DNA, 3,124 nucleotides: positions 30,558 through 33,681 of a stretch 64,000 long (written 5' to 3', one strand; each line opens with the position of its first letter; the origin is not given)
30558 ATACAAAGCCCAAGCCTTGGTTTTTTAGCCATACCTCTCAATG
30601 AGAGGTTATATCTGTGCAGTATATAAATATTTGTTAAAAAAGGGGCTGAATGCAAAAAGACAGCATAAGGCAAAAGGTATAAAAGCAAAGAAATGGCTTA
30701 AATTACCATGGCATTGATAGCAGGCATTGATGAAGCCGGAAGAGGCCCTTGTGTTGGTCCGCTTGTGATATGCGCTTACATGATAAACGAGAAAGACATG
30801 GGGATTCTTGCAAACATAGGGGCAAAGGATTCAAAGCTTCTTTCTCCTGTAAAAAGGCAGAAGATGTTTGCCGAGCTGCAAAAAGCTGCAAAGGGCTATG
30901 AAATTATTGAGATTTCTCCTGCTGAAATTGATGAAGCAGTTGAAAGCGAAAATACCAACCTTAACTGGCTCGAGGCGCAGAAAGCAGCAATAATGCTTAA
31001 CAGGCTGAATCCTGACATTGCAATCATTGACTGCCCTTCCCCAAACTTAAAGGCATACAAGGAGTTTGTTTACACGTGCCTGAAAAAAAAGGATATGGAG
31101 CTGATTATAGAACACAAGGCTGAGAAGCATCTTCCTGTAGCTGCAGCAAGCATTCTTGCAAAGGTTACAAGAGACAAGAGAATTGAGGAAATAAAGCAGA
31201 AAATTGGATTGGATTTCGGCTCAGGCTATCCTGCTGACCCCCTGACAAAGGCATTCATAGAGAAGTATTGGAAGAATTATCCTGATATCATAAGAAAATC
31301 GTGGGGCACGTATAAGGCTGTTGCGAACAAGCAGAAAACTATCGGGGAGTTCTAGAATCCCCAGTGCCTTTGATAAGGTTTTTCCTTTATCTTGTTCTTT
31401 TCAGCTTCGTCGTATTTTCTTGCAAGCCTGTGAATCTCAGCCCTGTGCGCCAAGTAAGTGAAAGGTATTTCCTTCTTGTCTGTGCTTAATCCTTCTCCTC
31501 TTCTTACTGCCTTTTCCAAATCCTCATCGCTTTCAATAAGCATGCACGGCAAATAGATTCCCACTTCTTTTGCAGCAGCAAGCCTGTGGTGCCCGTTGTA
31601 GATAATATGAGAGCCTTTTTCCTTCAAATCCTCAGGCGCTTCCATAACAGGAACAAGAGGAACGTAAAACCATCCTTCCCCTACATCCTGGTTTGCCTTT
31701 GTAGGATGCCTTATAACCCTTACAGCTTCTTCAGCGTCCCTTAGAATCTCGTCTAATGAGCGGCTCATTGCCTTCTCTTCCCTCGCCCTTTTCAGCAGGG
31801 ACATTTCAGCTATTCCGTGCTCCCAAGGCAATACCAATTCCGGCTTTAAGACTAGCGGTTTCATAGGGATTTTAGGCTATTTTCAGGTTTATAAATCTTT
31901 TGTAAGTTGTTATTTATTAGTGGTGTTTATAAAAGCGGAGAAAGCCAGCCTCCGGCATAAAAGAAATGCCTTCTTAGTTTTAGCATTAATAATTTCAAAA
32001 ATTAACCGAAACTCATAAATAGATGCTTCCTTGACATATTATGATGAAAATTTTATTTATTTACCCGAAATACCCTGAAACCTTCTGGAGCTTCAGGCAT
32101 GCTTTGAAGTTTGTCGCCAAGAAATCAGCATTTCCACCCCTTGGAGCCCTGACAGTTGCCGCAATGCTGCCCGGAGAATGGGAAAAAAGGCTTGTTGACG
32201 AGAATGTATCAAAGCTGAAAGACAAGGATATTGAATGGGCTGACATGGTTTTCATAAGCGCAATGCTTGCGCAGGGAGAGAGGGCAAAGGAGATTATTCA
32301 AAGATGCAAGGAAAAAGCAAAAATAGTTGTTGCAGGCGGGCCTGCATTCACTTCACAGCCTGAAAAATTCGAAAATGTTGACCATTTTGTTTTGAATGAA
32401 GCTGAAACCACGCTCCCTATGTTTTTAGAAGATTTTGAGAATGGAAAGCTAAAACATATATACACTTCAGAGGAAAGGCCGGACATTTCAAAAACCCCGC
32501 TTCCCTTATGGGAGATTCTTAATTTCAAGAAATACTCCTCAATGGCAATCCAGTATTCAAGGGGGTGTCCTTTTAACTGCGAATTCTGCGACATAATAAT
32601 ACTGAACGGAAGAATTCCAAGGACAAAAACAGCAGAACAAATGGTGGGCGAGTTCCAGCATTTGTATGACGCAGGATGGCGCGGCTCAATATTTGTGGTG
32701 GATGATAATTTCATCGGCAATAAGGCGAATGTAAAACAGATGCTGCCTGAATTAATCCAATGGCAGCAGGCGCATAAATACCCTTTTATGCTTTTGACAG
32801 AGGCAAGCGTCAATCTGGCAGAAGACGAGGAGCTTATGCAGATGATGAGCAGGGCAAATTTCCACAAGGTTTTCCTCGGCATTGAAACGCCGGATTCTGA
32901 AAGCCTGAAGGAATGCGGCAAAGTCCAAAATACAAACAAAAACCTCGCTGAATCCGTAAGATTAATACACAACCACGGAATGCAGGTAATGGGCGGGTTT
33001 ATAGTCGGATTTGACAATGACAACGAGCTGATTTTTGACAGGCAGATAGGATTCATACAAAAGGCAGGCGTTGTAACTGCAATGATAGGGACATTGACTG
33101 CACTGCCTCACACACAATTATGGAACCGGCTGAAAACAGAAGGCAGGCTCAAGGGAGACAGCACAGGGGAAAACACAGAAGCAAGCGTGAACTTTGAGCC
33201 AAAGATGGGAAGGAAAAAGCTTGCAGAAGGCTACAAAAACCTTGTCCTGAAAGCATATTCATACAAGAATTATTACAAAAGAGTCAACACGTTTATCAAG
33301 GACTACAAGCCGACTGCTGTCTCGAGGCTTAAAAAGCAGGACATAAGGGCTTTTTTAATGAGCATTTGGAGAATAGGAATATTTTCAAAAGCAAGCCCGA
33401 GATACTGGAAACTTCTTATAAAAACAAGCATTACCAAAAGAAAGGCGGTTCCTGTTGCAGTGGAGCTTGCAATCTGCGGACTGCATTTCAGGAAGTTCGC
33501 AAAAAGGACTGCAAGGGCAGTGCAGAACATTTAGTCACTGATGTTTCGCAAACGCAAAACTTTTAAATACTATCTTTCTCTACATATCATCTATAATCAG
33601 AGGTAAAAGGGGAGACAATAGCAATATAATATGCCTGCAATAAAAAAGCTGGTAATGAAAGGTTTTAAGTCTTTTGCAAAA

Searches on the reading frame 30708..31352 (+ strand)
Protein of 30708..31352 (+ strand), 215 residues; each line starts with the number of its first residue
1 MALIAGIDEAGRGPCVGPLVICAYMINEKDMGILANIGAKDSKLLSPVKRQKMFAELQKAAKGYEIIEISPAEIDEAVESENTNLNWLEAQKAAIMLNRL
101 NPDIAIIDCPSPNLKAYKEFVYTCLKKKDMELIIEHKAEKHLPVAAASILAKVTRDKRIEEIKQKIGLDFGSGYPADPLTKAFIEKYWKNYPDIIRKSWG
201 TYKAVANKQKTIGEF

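Call 60: search_protein_families(library=pfam, proteins=[window:30708-31352:+], max_evalue=0.001)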
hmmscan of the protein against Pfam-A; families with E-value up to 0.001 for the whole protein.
window:30708-31352:+ (215 aa): 1 family
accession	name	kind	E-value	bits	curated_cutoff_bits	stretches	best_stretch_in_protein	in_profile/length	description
PF01351.25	RNase_HII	-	8.1e-39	134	25.8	1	5-201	1-198/199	Ribonuclease HII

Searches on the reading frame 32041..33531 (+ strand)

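Call 60: search_protein_families(library=pfam, proteins=[window:32041-33531:+], max_evalue=0.001)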
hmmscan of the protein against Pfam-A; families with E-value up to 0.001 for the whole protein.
window:32041-33531:+ (497 aa): 3 families
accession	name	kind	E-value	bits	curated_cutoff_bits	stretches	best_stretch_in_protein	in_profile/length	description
PF13282.11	DUF4070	-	4.3e-37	127.8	22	1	358-494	1-142/144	Domain of unknown function (DUF4070)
PF04055.27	Radical_SAM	-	1.3e-15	58.4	29.5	1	171-329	2-156/166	Radical SAM superfamily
PF02310.24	B12-binding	-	8.5e-11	42.2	32.1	1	31-126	12-118/121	B12 binding domain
